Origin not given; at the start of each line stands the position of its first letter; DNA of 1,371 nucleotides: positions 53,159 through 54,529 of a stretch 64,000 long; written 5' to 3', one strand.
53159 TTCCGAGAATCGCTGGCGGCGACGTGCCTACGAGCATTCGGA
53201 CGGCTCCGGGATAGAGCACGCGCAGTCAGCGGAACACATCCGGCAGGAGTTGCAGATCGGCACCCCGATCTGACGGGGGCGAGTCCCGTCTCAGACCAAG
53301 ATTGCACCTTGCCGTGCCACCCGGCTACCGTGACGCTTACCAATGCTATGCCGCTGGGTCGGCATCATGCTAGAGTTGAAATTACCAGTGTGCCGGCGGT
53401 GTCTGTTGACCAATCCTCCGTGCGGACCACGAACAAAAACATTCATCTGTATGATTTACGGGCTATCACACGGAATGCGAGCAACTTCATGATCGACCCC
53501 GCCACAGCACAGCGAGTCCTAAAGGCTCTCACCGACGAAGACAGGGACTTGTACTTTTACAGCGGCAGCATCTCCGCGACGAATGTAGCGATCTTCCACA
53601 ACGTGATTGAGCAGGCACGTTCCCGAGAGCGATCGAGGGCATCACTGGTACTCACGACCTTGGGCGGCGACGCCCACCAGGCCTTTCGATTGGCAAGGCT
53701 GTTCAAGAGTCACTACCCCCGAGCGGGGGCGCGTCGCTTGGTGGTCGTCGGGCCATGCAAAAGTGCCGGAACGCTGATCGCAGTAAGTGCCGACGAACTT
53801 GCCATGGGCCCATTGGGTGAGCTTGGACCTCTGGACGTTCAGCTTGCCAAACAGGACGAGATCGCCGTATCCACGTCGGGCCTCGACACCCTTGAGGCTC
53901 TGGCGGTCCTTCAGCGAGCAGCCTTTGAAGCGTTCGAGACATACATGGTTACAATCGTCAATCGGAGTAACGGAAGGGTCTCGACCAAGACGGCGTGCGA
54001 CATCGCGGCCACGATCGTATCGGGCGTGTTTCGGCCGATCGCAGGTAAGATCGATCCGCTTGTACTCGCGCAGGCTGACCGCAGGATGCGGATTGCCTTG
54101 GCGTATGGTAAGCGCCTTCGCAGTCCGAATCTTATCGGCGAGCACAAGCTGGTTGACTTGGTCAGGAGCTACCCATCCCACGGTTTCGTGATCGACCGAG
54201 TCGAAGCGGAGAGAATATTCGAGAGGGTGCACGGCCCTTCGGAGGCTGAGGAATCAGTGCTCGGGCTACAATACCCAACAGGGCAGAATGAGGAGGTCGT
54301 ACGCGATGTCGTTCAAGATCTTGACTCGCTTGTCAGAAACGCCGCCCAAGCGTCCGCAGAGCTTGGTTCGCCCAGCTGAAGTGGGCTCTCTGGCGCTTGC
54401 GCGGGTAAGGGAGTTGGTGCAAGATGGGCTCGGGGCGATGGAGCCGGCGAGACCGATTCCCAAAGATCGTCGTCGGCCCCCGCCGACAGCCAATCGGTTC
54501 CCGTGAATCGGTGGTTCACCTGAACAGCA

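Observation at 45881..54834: Accessory island built around two diverged EEP-nuclease modules plus two unrelated serine proteases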

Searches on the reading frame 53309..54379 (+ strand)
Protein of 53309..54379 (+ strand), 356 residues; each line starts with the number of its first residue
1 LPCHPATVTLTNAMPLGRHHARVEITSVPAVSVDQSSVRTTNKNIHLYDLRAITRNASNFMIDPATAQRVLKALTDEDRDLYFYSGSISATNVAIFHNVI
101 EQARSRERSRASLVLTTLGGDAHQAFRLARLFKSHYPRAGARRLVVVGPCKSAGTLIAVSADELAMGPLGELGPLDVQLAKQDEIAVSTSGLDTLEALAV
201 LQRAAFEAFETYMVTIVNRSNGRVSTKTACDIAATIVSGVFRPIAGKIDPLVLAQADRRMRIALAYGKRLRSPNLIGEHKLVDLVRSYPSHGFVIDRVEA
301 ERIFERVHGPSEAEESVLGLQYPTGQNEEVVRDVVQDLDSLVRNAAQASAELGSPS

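Call 4: search_protein_families(library=pfam, proteins=[window:53309-54379:+], max_evalue=0.01)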
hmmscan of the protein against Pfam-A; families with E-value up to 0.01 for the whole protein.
window:53309-54379:+ (356 aa): 1 family
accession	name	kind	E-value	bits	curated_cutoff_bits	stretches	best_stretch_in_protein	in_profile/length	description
PF01972.22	SDH_protease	-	3.9e-05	23.2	31.3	1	112-182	95-162/286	ClpP-like SDH-type serine proteinase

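Call 11: search_protein_families(library=padloc, proteins=[window:53309-54379:+], max_evalue=0.1)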
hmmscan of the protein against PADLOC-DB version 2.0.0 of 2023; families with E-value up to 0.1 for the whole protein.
window:53309-54379:+ (356 aa): 0 families

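Call 12: search_protein_families(library=ncbifam, proteins=[window:53309-54379:+], max_evalue=0.1)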
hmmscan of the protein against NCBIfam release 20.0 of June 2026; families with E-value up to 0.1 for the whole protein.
window:53309-54379:+ (356 aa): 2 families
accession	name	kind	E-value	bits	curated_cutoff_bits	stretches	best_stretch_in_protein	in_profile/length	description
NF047768.1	Clp_like_SDH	equivalog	6.1e-08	32.4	250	1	109-184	79-151/260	SDH family Clp fold serine proteinase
NF045542.1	Clp_rel_HeadMat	equivalog_domain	0.011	15.7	120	1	100-167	24-90/165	head maturation protease, ClpP-related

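Call 13: search_protein_families(library=phrogs, proteins=[window:53309-54379:+], max_evalue=0.1)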
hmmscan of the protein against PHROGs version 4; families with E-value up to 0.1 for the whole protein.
window:53309-54379:+ (356 aa): 3 families
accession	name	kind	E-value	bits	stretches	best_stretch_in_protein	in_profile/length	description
phrog_21683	-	unknown function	1.1e-66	226.2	1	77-341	5-270/337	-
phrog_11747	-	unknown function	3.9e-11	43.7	1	107-191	60-142/290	-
phrog_53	-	head and packaging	0.0045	17.2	1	113-179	122-187/583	head maturation protease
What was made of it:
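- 53309..54379 (+): SDH/ClpP-fold serine protease of a prophage accessory-gene type. The likely true start is the ATG at 53489. phrog_21683 1e-66, NF047768 6e-8, PF01972 4e-5 (calls 4, 12, 13).
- Checked: The SDH/ClpP-fold protease 53309-54379 is real: phrog_21683 1e-66, but PF01972 reaches only 23 bits, below its 31.3 cut-off (calls 4, 13).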

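Call 15: find_encoding_contigs(protein=window:53309-54379:+, flank=10000, max_places=10)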
Protein window:53309-54379:+ (356 aa): no gene with exactly this product is on record in the collection.

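Call 40: search_dna_similar(query=window:53309-54379:+, collection=phages, mode=protein, max_rows=15)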
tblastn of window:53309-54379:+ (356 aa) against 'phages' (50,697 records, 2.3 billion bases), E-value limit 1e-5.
Records with a match: 2; places in all: 2; records where one place covers at least 80% of the query: 0.
Best place of each record, by identity: <60% 2.
By first word of the organism name: Klebsiella 1; Burkholderia 1.
By host as written in the record: Klebsiella pneumoniae ST13-OXA48 1; Burkholderia pseudomallei 1.
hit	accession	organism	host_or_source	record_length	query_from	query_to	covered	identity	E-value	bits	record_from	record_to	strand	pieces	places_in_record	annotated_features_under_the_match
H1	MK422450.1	Klebsiella phage ST13-OXA48phi12.4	Klebsiella pneumoniae ST13-OXA48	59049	75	320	69%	40.6%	4e-49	182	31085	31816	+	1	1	SppA protein | hypothetical protein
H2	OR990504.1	Burkholderia phage vB_HM387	Burkholderia pseudomallei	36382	113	323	59%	46.5%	2e-44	169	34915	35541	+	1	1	hypothetical protein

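Call 41: get_annotated_region(hit=H1, flank=5000)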
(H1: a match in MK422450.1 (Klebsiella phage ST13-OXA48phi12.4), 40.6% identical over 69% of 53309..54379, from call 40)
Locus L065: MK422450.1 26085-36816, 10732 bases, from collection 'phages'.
description: Klebsiella phage ST13-OXA48phi12.4, complete genome.
organism: Klebsiella phage ST13-OXA48phi12.4 (NCBI taxid 2510467)
taxonomy: Viruses; Duplodnaviria; Heunggongvirae; Uroviricota; Caudoviricetes
host: Klebsiella pneumoniae ST13-OXA48; source: -; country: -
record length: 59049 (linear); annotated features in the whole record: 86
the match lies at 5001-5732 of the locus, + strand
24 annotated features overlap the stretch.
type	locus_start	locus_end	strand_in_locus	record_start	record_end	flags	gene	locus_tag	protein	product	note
CDS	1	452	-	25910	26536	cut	-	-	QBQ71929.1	hypothetical protein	Hypothetical protein, DUF1440 domain-containing membrane protein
CDS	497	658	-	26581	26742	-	-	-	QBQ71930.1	hypothetical protein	-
CDS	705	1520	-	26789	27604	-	-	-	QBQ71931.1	molecular chaperone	-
CDS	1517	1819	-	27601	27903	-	-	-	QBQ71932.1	hypothetical protein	hypothetical protein prophage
CDS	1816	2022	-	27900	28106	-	-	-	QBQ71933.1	hypothetical protein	-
CDS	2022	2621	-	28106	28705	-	-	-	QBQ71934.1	hypothetical protein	Hypothetical protein, DUF1367 family protein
CDS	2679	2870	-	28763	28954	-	-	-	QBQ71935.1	hypothetical protein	-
CDS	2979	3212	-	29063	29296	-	-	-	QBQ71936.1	DNA damage inducible protein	DNA-damage-inducible protein I (DinI)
CDS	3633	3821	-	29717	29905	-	-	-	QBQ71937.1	hypothetical protein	-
CDS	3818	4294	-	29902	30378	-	-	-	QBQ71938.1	ImmA/IrrE family metallo-endopeptidase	-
CDS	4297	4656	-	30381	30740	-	-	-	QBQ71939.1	XRE family transcriptional regulator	-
CDS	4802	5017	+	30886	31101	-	-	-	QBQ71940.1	hypothetical protein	-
CDS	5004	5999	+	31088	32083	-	-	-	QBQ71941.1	SppA protein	-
CDS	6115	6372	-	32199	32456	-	-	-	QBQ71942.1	hypothetical protein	-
CDS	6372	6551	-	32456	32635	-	-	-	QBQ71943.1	hypothetical protein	-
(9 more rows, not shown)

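Call 42: get_annotated_region(hit=H2, flank=5000)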
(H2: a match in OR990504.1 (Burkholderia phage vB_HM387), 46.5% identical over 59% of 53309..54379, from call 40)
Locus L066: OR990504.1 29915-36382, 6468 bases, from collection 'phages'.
description: Burkholderia phage vB_HM387, complete genome.
organism: Burkholderia phage vB_HM387 (NCBI taxid 3108087)
taxonomy: Viruses; Duplodnaviria; Heunggongvirae; Uroviricota; Caudoviricetes; Peduoviridae; Tigrvirus
host: Burkholderia pseudomallei; source: hemoculture; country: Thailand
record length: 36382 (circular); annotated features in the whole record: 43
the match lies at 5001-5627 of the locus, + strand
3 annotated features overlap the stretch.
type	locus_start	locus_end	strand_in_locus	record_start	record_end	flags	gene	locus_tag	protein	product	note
CDS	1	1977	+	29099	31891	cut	-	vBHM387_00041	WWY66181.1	DNA primase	-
CDS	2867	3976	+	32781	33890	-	-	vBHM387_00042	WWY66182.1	integrase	-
CDS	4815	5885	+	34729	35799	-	-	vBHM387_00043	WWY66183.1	hypothetical protein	-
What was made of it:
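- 53309..54379 (+): It is 41-47% identical to lone genes in a Klebsiella prophage and a Burkholderia P2-like phage (calls 40-42).
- SDH is a lone gene in two phages (calls 40-42).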

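Call 86: find_related_loci(query=A7, collection=metagenome_contigs, flank=8000)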
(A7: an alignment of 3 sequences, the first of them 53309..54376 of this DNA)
Query A7 (356 aa) in metagenome_contigs; peptide patterns used: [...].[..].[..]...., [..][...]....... (x = any residue, [..] = any of these).
242 stretches matched a pattern; 125 encode a relative of the query (tblastn E <= 1e-3); the best 80 are kept; 80 distinct loci.
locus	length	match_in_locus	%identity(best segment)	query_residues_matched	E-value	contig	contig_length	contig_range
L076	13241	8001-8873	44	55-342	3e-70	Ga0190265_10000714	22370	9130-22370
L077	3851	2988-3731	46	66-318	2e-66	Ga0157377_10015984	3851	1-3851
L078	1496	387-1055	47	80-307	3e-65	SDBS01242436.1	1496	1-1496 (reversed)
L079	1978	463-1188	45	75-318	9e-62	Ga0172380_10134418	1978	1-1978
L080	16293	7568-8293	41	77-320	1e-55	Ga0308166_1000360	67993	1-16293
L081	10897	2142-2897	41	67-320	1e-55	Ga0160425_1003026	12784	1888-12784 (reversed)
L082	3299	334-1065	41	75-320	1e-54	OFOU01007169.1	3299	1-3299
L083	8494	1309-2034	40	77-320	6e-54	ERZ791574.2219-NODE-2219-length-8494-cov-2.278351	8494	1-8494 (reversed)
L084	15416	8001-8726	40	77-320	7e-54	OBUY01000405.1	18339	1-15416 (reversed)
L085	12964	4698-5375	45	106-328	2e-53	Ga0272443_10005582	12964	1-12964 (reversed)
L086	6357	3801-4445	46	99-315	4e-53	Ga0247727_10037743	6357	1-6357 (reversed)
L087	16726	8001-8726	40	77-320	3e-53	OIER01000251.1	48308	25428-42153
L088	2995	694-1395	43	78-315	5e-53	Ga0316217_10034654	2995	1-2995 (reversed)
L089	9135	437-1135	41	77-311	4e-52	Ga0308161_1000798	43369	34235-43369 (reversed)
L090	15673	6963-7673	40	82-320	3e-52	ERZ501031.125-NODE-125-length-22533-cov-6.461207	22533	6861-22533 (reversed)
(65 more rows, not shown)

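Call 96: search_solved_structures(query=A7, max_evalue=0.01)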
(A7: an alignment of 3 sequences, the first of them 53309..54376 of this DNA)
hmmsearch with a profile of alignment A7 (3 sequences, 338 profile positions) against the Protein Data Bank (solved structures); distinct sequences matched with E-value up to 0.01: 3.
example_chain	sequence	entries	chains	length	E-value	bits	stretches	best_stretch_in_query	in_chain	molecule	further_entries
3bpp_A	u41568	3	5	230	0.0026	20.1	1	22-109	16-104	1510-N membrane protease | 441aa long hypothetical nfeD protein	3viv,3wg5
2deo_A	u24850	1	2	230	0.0026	20.1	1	22-109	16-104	441aa long hypothetical nfeD protein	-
6m4b_A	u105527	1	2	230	0.0073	18.6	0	22-109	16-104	Membrane-bound protease PH1510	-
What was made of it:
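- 53309..54379 (+): A profile hit to the NfeD protease has E 0.003 (call 96).
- On SDH-type ClpP-fold proteinase (PF01972, NF047768): An NfeD ClpP-fold protease is the only PDB profile hit (E 0.003; call 96).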
